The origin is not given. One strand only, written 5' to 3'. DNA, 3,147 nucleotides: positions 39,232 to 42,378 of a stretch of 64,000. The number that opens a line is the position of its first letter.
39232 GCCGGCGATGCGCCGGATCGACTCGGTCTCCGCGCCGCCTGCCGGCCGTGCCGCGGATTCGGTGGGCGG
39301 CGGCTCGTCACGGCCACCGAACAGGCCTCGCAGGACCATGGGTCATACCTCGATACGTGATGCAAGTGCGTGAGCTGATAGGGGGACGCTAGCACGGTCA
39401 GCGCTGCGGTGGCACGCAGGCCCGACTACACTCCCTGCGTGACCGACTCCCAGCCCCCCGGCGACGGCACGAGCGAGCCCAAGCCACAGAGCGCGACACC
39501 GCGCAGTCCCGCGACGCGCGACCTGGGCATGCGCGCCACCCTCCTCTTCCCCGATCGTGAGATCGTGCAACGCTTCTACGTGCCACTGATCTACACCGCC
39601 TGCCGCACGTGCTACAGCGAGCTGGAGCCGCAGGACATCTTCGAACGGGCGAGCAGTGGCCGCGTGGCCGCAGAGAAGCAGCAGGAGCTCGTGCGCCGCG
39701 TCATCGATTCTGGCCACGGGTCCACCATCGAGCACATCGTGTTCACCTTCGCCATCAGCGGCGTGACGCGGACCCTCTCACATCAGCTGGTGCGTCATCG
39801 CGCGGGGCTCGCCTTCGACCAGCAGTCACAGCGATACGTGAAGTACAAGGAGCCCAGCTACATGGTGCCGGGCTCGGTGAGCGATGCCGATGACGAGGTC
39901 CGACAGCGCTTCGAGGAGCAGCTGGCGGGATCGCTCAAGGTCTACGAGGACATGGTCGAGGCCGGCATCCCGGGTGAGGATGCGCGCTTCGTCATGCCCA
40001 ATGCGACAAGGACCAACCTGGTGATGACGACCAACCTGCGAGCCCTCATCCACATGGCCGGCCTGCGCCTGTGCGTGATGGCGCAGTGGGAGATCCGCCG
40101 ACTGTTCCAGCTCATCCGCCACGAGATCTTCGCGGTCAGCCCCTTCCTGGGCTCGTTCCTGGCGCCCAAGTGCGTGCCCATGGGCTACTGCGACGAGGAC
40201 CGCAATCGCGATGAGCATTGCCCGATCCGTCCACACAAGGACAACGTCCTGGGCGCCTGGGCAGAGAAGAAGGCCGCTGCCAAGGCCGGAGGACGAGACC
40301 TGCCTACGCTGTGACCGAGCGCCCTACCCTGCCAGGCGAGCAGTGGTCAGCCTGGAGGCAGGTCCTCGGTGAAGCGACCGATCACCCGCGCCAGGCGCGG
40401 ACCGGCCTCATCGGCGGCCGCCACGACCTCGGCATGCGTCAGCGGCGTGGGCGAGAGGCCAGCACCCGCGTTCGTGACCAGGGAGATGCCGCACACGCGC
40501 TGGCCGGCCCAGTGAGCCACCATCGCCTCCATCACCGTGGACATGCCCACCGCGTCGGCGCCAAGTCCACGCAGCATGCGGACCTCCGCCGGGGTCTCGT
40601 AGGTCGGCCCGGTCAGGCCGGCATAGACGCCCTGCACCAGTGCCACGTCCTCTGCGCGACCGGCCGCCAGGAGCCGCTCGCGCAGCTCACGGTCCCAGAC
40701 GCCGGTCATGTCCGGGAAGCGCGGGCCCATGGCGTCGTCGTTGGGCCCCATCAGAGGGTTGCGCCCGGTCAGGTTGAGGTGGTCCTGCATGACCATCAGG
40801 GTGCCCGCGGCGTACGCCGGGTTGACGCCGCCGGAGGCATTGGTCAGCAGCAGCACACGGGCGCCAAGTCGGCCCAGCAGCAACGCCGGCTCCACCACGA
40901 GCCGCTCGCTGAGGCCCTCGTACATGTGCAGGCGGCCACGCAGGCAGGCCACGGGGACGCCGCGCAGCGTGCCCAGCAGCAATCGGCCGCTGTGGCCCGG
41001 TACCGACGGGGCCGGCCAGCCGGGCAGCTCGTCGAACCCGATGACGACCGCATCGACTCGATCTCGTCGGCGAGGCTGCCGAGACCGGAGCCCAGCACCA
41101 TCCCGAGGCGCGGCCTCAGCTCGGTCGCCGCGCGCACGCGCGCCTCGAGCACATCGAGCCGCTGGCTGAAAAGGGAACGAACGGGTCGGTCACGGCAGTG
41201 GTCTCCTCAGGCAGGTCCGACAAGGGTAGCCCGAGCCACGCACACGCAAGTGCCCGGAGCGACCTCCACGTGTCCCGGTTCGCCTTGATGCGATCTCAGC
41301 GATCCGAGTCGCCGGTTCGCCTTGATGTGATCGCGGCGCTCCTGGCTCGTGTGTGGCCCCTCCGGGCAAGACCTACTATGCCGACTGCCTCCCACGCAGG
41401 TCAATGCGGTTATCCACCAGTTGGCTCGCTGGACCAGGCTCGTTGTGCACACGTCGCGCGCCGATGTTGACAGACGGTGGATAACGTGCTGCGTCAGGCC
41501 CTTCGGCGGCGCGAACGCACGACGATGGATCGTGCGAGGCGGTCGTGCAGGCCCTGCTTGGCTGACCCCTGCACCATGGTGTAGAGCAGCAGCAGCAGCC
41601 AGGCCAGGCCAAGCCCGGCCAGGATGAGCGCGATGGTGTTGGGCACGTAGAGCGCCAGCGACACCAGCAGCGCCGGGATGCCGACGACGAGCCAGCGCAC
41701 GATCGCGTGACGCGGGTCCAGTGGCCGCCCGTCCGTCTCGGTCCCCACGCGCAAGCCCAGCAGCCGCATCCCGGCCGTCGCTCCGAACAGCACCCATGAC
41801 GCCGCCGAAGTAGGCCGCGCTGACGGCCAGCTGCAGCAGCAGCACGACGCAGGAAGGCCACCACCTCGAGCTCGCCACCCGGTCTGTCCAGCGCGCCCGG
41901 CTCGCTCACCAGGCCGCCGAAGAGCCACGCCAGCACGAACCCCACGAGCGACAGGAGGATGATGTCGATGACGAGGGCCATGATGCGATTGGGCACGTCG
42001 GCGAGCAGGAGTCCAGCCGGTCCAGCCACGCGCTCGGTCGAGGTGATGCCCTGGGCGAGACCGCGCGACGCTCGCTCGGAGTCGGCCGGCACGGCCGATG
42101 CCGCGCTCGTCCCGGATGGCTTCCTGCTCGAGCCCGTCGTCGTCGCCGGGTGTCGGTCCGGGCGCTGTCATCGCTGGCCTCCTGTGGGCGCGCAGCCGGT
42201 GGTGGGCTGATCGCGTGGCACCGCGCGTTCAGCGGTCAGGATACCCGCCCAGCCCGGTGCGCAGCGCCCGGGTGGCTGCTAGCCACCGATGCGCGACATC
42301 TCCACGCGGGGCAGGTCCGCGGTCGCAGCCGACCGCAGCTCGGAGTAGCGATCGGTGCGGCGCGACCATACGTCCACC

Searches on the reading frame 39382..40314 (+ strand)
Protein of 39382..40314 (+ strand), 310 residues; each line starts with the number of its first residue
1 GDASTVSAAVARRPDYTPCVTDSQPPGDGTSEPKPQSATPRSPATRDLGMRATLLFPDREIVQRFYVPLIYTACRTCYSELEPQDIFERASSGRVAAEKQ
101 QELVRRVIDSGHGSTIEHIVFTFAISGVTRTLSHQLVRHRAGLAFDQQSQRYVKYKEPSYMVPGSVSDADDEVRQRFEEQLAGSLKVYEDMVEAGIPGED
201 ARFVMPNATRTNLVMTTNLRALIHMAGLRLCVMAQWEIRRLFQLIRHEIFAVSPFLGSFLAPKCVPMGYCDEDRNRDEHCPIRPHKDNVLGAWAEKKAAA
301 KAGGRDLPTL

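Call 70: search_protein_families(library=pfam, proteins=[window:39382-40314:+], max_evalue=0.0001)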
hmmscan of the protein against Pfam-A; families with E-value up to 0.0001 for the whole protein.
window:39382-40314:+ (310 aa): 1 family
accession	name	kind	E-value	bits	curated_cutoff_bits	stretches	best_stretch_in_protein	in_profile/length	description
PF02511.20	Thy1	-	9.6e-57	192.3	24.8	1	69-254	12-190/191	Thymidylate synthase complementing protein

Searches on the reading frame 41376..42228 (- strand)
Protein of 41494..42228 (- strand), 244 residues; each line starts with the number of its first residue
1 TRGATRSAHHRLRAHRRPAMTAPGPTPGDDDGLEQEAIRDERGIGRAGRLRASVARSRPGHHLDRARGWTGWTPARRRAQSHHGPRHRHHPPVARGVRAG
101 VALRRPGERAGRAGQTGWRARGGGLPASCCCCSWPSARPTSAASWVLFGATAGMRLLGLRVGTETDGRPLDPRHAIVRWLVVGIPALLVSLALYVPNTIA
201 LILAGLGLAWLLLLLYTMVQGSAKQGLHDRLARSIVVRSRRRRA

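Call 70: search_protein_families(library=pfam, proteins=[window:41494-42228:-, window:41376-42167:-], max_evalue=0.0001)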
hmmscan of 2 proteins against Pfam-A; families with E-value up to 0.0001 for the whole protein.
window:41494-42228:- (244 aa): 1 family
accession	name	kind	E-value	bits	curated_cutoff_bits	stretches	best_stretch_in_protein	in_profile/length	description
PF06271.18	RDD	-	1.6e-11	45.1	24.1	1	143-232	64-136/137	RDD family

window:41376-42167:- (263 aa): 0 families
